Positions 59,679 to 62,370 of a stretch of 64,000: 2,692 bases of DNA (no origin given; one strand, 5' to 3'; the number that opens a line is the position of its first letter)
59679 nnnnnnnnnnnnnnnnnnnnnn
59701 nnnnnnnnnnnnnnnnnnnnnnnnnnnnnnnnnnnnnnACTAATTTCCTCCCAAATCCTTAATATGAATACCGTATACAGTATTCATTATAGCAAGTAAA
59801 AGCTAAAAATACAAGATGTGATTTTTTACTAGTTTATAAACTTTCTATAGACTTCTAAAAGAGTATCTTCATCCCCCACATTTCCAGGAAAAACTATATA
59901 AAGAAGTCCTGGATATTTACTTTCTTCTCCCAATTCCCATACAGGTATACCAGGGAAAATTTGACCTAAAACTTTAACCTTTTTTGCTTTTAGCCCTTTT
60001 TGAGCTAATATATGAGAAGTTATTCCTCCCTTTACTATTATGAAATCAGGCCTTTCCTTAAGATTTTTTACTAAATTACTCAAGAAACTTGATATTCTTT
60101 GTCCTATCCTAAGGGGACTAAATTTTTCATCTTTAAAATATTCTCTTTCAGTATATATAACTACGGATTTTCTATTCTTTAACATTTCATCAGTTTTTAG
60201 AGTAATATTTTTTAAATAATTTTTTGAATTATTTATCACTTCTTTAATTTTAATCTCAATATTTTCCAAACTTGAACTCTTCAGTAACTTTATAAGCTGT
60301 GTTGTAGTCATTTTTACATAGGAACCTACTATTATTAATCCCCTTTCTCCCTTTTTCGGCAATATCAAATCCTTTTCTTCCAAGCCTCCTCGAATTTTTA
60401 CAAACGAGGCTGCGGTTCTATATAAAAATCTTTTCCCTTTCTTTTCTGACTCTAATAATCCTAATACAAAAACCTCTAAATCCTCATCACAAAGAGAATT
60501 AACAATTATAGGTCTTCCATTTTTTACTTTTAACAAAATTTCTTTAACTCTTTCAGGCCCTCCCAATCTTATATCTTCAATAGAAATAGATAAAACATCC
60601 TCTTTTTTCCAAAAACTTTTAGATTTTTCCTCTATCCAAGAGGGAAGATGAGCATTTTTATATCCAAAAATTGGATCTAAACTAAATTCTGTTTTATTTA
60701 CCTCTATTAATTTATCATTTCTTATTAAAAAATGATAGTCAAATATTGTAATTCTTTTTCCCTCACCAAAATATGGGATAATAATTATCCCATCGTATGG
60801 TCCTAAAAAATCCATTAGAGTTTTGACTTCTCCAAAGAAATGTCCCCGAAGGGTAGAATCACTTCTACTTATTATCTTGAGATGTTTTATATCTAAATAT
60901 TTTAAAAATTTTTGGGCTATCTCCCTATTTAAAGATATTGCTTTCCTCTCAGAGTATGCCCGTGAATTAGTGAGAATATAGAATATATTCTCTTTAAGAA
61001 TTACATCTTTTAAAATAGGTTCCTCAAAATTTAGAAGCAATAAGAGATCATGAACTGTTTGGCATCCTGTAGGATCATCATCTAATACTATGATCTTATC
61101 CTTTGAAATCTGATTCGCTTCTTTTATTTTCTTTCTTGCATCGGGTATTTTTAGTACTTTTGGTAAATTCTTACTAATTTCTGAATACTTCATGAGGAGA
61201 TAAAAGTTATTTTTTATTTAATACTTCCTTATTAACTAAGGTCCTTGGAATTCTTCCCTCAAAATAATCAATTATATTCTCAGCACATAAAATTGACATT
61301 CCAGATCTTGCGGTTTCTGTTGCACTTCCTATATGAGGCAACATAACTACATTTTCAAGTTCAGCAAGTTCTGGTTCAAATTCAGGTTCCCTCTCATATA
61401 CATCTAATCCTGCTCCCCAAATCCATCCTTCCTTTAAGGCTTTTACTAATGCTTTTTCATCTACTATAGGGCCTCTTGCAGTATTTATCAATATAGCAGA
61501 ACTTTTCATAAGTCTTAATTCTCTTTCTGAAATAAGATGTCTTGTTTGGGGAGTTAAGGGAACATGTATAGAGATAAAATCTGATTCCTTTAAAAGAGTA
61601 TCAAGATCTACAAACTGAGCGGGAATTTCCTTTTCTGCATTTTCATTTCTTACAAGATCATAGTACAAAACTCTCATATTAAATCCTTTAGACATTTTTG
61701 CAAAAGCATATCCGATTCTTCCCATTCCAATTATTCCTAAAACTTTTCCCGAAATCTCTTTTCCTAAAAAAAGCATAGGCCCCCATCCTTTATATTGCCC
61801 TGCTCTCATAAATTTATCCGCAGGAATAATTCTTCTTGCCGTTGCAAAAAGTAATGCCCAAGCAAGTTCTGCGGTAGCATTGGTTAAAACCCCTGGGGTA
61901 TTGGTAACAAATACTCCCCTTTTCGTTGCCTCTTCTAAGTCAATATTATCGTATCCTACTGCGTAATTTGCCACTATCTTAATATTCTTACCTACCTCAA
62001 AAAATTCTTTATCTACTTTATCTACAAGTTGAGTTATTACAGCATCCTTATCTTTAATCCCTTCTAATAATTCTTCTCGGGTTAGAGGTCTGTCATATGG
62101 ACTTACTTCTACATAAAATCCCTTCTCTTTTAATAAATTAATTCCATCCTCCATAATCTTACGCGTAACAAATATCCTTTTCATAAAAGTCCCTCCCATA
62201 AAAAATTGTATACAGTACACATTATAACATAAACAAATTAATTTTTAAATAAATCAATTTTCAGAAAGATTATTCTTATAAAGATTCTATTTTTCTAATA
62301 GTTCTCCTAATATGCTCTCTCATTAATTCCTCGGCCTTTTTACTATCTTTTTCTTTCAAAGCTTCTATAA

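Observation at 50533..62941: GntR-controlled multi-operon locus combining TTT uptake, DUF1537 kinase, split transketolase, BKACE and crotonase: candidate undescribed acid-sugar catabolic route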

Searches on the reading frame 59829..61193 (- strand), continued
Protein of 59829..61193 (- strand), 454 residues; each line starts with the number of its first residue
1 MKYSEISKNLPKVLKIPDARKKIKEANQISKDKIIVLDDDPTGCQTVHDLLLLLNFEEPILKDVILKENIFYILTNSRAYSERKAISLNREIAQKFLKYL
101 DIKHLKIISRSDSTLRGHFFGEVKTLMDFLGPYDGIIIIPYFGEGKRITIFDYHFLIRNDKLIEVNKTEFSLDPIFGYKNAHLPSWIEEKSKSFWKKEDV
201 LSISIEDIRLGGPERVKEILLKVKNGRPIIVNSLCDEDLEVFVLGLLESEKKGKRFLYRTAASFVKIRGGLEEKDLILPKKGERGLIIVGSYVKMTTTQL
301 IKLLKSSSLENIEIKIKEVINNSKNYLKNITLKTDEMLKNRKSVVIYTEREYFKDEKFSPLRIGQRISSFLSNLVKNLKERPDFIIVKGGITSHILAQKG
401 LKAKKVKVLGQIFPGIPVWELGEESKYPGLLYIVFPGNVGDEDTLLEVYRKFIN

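Call 79: search_protein_families(library=ncbifam, proteins=[L001:2295-3044:+, L001:3041-4102:+], max_evalue=0.001)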
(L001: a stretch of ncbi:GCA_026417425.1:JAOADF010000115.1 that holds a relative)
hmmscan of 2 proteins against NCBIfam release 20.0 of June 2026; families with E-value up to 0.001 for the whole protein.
L001:2295-3044:+ (249 aa): 0 families

L001:3041-4102:+ (353 aa): 23 families
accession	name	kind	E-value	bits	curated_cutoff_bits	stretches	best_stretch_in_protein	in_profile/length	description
TIGR00692.1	tdh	equivalog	3.5e-74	249.8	458.35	1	13-352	12-339/340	L-threonine 3-dehydrogenase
NF003808.0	PRK05396.1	equivalog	3.9e-67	226.5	380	1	13-351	14-338/341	L-threonine 3-dehydrogenase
NF041097.1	keto_inos_dh_IolM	equivalog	2.1e-63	214.3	450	1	6-350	34-387/389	scyllo-inosose 3-dehydrogenase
NF007489.0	PRK10083.1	equivalog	3.9e-47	160.9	376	1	1-351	1-335/339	Zn-dependent oxidoreductase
NF007375.0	PRK09880.1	equivalog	1.6e-42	145.5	469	1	2-351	6-341/344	L-idonate 5-dehydrogenase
TIGR03989.1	Rxyl_3153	subfamily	5.7e-36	124.5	440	2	166-345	177-363/370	NDMA-dependent alcohol dehydrogenase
TIGR03451.1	mycoS_dep_FDH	equivalog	1.2e-35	123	512.9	2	163-346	164-352/358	S-(hydroxymethyl)mycothiol dehydrogenase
NF010344.0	PRK13771.1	subfamily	2.5e-34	118.7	349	1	1-351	1-331/334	putative alcohol dehydrogenase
NF007642.0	PRK10309.1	equivalog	1.8e-33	116.2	550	1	1-338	1-331/347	galactitol-1-phosphate 5-dehydrogenase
TIGR03366.1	HpnZ_proposed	hypoth_equivalog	3.9e-31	108.4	328.1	1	22-283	3-263/315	putative phosphonate catabolism associated alcohol dehydrogenase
TIGR03201.1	dearomat_had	equivalog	6.8e-31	107.6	338.65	1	16-353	15-349/349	6-hydroxycyclohex-1-ene-1-carbonyl-CoA dehydrogenase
TIGR02818.1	adh_III_F_hyde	equivalog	1.2e-30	106.8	543.95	2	170-349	180-364/368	S-(hydroxymethyl)glutathione dehydrogenase/class III alcohol dehydrogenase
NF041172.1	AcrlCoa_red_Thmprot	equivalog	1.7e-30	106.1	500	1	1-351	1-332/334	acryloyl-CoA reductase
NF006940.0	PRK09422.1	equivalog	1.1e-29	103.4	344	1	1-285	1-270/338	alcohol dehydrogenase AdhP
NF047908.1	AldhRedAhr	equivalog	4.4e-19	68.5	470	1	20-351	24-333/335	NADPH-dependent aldehyde reductase Ahr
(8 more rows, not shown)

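Call 88: search_protein_families(library=pfam, proteins=[L022:9630-10829:-, L022:10823-12064:+, L022:12222-12851:-, L064:8746-9603:+, L064:11057-11977:-, L064:12373-12993:+, L064:13112-14485:+, L012:2779-3561:+, L001:2295-3044:+], max_evalue=0.01)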
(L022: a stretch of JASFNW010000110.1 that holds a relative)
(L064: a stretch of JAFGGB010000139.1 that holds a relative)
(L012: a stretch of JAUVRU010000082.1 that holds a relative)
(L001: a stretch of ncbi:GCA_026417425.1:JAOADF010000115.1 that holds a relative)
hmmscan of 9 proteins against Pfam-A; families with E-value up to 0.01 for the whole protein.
L022:9630-10829:- (399 aa): 1 family
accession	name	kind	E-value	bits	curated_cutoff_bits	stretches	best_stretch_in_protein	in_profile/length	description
PF00248.27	Aldo_ket_red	-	5.5e-66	223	24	1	67-365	1-288/291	Aldo/keto reductase family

L022:10823-12064:+ (413 aa): 2 families
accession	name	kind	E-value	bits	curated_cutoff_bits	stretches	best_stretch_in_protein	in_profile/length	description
PF00892.27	EamA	-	1.1e-44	152.4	28.2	2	271-403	2-132/135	EamA-like transporter family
PF03151.22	TPT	-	8.2e-06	25.8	30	1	156-399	37-285/291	Triose-phosphate Transporter family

L022:12222-12851:- (209 aa): 1 family
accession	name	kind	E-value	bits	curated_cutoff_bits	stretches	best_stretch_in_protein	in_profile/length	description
PF07238.19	PilZ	-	5.7e-22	78.4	22.5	2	124-206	3-91/102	PilZ domain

L064:8746-9603:+ (285 aa): 1 family
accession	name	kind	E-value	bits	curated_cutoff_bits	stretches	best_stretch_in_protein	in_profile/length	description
PF01261.30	AP_endonuc_2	-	1.2e-23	84.5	31.1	1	22-236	2-221/249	Xylose isomerase-like TIM barrel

L064:11057-11977:- (306 aa): 1 family
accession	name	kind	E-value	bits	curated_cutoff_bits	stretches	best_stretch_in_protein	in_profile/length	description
PF00294.29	PfkB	-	7e-37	127.8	25.8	1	28-287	23-297/302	pfkB family carbohydrate kinase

L064:12373-12993:+ (206 aa): 3 families
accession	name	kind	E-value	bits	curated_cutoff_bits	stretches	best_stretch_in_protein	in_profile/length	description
PF13975.11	gag-asp_proteas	-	2e-17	64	28.2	1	92-187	1-91/92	gag-polyprotein putative aspartyl protease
PF13650.11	Asp_protease_2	-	2.5e-17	63.8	24.3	1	92-185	1-90/90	Aspartyl protease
PF13511.11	DUF4124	-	1.4e-06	28.8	22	1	27-49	12-34/56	Domain of unknown function (DUF4124)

L064:13112-14485:+ (457 aa): 3 families
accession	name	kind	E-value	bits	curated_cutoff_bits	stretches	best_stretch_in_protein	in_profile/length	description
PF00152.25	tRNA-synt_2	-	1.1e-67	228.7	25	1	120-451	8-307/308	tRNA synthetases class II (D, K and N)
PF01336.31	tRNA_anti-codon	-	2e-11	44.1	27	1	19-97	1-74/75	OB-fold nucleic acid binding domain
PF01409.25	tRNA-synt_2d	-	0.0016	18.4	19.8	0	422-445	212-235/246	tRNA synthetases class II core domain (F)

L012:2779-3561:+ (260 aa): 1 family
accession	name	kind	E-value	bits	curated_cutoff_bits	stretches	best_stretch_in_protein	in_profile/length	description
PF03328.21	HpcH_HpaI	-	3.3e-35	121.8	25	1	28-243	12-219/221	HpcH/HpaI aldolase/citrate lyase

L001:2295-3044:+ (249 aa): 0 families

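Call 92: search_protein_families(library=ncbifam, proteins=[L081:8961-9920:+, L081:9923-11350:+, L081:11402-12238:+, L008:8937-9926:+, L008:9932-11356:+, L008:11359-12204:+], max_evalue=1e-10)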
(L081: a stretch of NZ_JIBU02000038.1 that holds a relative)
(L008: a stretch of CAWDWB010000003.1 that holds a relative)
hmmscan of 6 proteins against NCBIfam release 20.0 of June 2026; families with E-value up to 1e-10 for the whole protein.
L081:8961-9920:+ (319 aa): 10 families
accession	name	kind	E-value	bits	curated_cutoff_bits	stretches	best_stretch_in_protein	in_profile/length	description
NF008592.0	PRK11559.1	equivalog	1.2e-142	474.5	397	1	22-317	1-296/296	2-hydroxy-3-oxopropionate reductase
TIGR01505.1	tartro_sem_red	equivalog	1.2e-113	379.1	340.75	1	26-315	2-291/291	2-hydroxy-3-oxopropionate reductase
NF011633.0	PRK15059.1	equivalog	5.7e-76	255.5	451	1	26-312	3-288/292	2-hydroxy-3-oxopropionate reductase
TIGR01692.1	HIBADH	equivalog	2.4e-66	224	291.6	1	28-307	1-287/288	3-hydroxyisobutyrate dehydrogenase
NF043037.1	ThreonDh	equivalog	5.6e-61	206.5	350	1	23-310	2-290/297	L-threonate dehydrogenase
NF012005.0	PRK15461.1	equivalog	9.4e-60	202.3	348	1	24-308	2-287/298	sulfolactaldehyde 3-reductase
NF007161.0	PRK09599.1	subfamily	2.3e-22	79.6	271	1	25-230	2-213/302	NADP-dependent phosphogluconate dehydrogenase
TIGR00872.1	gnd_rel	equivalog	4.6e-21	75.3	297.2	1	26-226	3-206/299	phosphogluconate dehydrogenase (NAD(+)-dependent, decarboxylating)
NF006765.0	PRK09287.1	equivalog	6.2e-18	64.9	413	1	22-177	2-161/476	NADP-dependent phosphogluconate dehydrogenase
TIGR00873.1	gnd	equivalog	2e-16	59.9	426.7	1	25-210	1-196/467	decarboxylating NADP(+)-dependent phosphogluconate dehydrogenase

L081:9923-11350:+ (475 aa): 1 family
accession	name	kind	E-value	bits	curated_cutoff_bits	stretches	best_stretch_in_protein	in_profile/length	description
NF047819.1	ThrnKinDtnkGamma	equivalog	1e-14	54.3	450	1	35-471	2-414/422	D-threonate kinase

L081:11402-12238:+ (278 aa): 20 families
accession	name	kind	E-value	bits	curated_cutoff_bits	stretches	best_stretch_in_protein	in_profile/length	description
TIGR01859.1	fruc_bis_ald_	equivalog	2.4e-83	280.1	343.05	1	2-277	1-276/282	class II fructose-1,6-bisphosphate aldolase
TIGR00167.1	cbbA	subfamily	1.5e-81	274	215.6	1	1-277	2-284/290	ketose-bisphosphate aldolase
NF006042.0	PRK08185.1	subfamily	2.5e-78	263.3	405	1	1-278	1-279/287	hypothetical protein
NF009497.0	PRK12857.1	equivalog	6.8e-76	255.2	423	1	1-277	2-278/284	class II fructose-1,6-bisphosphate aldolase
NF009374.0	PRK12737.1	subfamily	1.1e-74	251.1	383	1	1-275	2-276/284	tagatose-bisphosphate aldolase subunit GatY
NF006626.0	PRK09195.1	subfamily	8.2e-74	248.3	384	1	1-275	2-276/284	tagatose-bisphosphate aldolase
NF005288.0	PRK06806.1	equivalog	1.6e-72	244.1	396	1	2-278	3-276/281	class II fructose-bisphosphate aldolase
TIGR01858.1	tag_bisphos_ald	equivalog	3.2e-71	239.7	443.55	1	3-272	2-271/282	tagatose bisphosphate family class II aldolase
NF005284.0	PRK06801.1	equivalog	2.8e-70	236.9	406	1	2-277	3-280/286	ketose 1,6-bisphosphate aldolase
NF006376.0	PRK08610.1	equivalog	1.9e-64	218.2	527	1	2-276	3-278/286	class II fructose-bisphosphate aldolase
NF005943.0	PRK07998.1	equivalog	1e-62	212.2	364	1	2-276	3-274/283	class II aldolase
NF005823.0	PRK07709.1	equivalog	6.8e-60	203.3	545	1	2-252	3-253/285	class II fructose-bisphosphate aldolase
NF004493.0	PRK05835.1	equivalog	2.1e-57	194.7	558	1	1-220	1-222/307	class II fructose-bisphosphate aldolase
NF009375.0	PRK12738.1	equivalog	1.6e-56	191.6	542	1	3-257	4-257/286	tagatose-bisphosphate aldolase subunit KbaY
NF005481.0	PRK07084.1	equivalog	3.3e-46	158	511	1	2-222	12-240/324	class II fructose-bisphosphate aldolase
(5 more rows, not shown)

L008:8937-9926:+ (329 aa): 10 families
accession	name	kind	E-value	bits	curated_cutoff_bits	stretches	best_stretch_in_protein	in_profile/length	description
NF008592.0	PRK11559.1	equivalog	2.3e-89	299.6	397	1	34-327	2-294/296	2-hydroxy-3-oxopropionate reductase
TIGR01505.1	tartro_sem_red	equivalog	2.3e-80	270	340.75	1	36-326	1-290/291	2-hydroxy-3-oxopropionate reductase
NF043037.1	ThreonDh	equivalog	2.5e-64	217.6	350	1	35-326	3-291/297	L-threonate dehydrogenase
TIGR01692.1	HIBADH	equivalog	8.1e-59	199.3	291.6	1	39-318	1-286/288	3-hydroxyisobutyrate dehydrogenase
NF011633.0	PRK15059.1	equivalog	2.2e-54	184.7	451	1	36-323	2-287/292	2-hydroxy-3-oxopropionate reductase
NF012005.0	PRK15461.1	equivalog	3.1e-54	184.2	348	1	34-325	1-292/298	sulfolactaldehyde 3-reductase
NF007161.0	PRK09599.1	subfamily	6e-26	91.4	271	1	36-235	2-206/302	NADP-dependent phosphogluconate dehydrogenase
TIGR00872.1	gnd_rel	equivalog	2.8e-23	82.6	297.2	1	36-234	2-200/299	phosphogluconate dehydrogenase (NAD(+)-dependent, decarboxylating)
NF006765.0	PRK09287.1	equivalog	2.2e-19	69.7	413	1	34-230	3-209/476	NADP-dependent phosphogluconate dehydrogenase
TIGR00873.1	gnd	equivalog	1.9e-17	63.2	426.7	1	37-239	2-214/467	decarboxylating NADP(+)-dependent phosphogluconate dehydrogenase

L008:9932-11356:+ (474 aa): 1 family
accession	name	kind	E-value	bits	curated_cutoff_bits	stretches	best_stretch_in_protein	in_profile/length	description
NF047819.1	ThrnKinDtnkGamma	equivalog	1.7e-14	53.6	450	1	67-376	36-313/422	D-threonate kinase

L008:11359-12204:+ (281 aa): 20 families
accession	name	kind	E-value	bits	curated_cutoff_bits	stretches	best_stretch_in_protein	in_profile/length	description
NF009497.0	PRK12857.1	equivalog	3.2e-94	315.3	423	1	1-278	2-281/284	class II fructose-1,6-bisphosphate aldolase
TIGR01859.1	fruc_bis_ald_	equivalog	3.9e-85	286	343.05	1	2-278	1-279/282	class II fructose-1,6-bisphosphate aldolase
NF006626.0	PRK09195.1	subfamily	1.8e-79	266.8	384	1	1-278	2-281/284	tagatose-bisphosphate aldolase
TIGR00167.1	cbbA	subfamily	6.7e-79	265.3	215.6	1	1-277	2-286/290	ketose-bisphosphate aldolase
NF009374.0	PRK12737.1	subfamily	5.1e-78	262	383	1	1-277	2-280/284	tagatose-bisphosphate aldolase subunit GatY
TIGR01858.1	tag_bisphos_ald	equivalog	1e-73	247.9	443.55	1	2-277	1-278/282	tagatose bisphosphate family class II aldolase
NF005284.0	PRK06801.1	equivalog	2e-72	244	406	1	2-278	3-283/286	ketose 1,6-bisphosphate aldolase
NF005288.0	PRK06806.1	equivalog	3.1e-68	230.1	396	1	2-277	3-277/281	class II fructose-bisphosphate aldolase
NF006042.0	PRK08185.1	subfamily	4.1e-68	229.8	405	1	1-279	1-282/287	hypothetical protein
NF005823.0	PRK07709.1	equivalog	6.1e-65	219.8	545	1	2-277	3-281/285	class II fructose-bisphosphate aldolase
NF006376.0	PRK08610.1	equivalog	3.4e-64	217.3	527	1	2-278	3-282/286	class II fructose-bisphosphate aldolase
NF005943.0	PRK07998.1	equivalog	3.3e-62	210.5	364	1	2-274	3-274/283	class II aldolase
NF009375.0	PRK12738.1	equivalog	8.4e-58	195.8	542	1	2-278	3-281/286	tagatose-bisphosphate aldolase subunit KbaY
NF005590.0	PRK07315.1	equivalog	4.4e-53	180.5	443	1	2-278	3-290/293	class II fructose-bisphosphate aldolase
NF004493.0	PRK05835.1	equivalog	1e-52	179.3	558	1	1-213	1-218/307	class II fructose-bisphosphate aldolase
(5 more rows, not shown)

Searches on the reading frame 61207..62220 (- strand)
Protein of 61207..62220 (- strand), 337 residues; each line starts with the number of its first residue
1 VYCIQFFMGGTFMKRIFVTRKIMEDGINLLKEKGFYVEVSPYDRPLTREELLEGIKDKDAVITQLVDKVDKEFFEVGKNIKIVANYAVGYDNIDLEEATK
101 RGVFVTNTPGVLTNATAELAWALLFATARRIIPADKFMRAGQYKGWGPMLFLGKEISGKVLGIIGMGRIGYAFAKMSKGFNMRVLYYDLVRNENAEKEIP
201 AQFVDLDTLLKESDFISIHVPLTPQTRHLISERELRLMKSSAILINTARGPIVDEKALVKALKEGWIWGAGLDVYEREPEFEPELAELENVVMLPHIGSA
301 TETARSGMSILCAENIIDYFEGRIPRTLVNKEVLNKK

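Call 4: search_protein_families(library=pfam, proteins=[window:61207-62220:-])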
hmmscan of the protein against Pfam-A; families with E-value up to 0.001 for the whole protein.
window:61207-62220:- (337 aa): 3 families
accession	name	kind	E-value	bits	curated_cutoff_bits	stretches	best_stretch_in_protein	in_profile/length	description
PF02826.25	2-Hacid_dh_C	-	2.6e-63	213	25.1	1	122-298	2-178/178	D-isomer specific 2-hydroxyacid dehydrogenase, NAD binding domain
PF00389.36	2-Hacid_dh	-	9.3e-34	116.4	24.6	1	16-330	1-134/134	D-isomer specific 2-hydroxyacid dehydrogenase, catalytic domain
PF21928.1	XLF_CC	-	0.00072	19.8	27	0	49-69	25-45/53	XLF protein coiled-coil region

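Call 13: search_protein_families(library=ncbifam, proteins=[window:61207-62199:-], max_evalue=0.00001)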
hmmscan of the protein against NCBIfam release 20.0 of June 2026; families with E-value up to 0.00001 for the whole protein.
window:61207-62199:- (330 aa): 21 families
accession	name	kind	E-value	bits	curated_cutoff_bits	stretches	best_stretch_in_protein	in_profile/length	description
NF009714.1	PRK13243.1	equivalog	5.6e-136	453.2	455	1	8-328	4-328/332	glyoxylate reductase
TIGR01327.1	PGDH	equivalog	4.4e-88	296.3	454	1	8-327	1-315/525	phosphoglycerate dehydrogenase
NF011938.0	PRK15409.1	equivalog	4.3e-79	265.9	492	1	13-327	8-323/324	glyoxylate/hydroxypyruvate reductase GhrB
NF008759.0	PRK11790.1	equivalog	6.1e-60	203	404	1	8-314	13-318/410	phosphoglycerate dehydrogenase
NF006263.0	PRK08410.1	equivalog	9.4e-57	192.7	389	1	35-315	28-309/311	D-2-hydroxyacid dehydrogenase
NF005069.0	PRK06487.1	equivalog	2.8e-54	184.3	448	1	39-319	37-317/320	2-hydroxyacid dehydrogenase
NF001309.0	PRK00257.1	equivalog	1.7e-43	149.1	434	2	146-310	111-275/379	4-phosphoerythronate dehydrogenase PdxB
NF005387.0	PRK06932.1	equivalog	3.3e-43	147.8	492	1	28-312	23-309/314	2-hydroxyacid dehydrogenase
NF041369.1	Dhydh_Halo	equivalog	7.7e-42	143.6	400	1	48-312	38-294/305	D-2-hydroxyacid dehydrogenase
NF000492.1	vanH_gen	exception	2.1e-38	132.2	540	1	73-274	67-258/312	D-lactate dehydrogenase VanH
NF005750.0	PRK07574.1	equivalog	2.9e-37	128.7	329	1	43-314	83-358/386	NAD-dependent formate dehydrogenase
NF005027.0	PRK06436.1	equivalog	6.8e-37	127.2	261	1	64-326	41-292/303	2-hydroxyacid dehydrogenase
NF006374.0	PRK08605.1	subfamily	5.7e-36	124.2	356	1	30-277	26-272/332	D-lactate dehydrogenase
NF000128.1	vanH-Sc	exception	3.8e-33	115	650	1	75-271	89-275/337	D-lactate dehydrogenase VanH-Sc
NF009127.0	PRK12480.1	equivalog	2.6e-31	108.8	579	1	11-274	7-267/330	D-lactate dehydrogenase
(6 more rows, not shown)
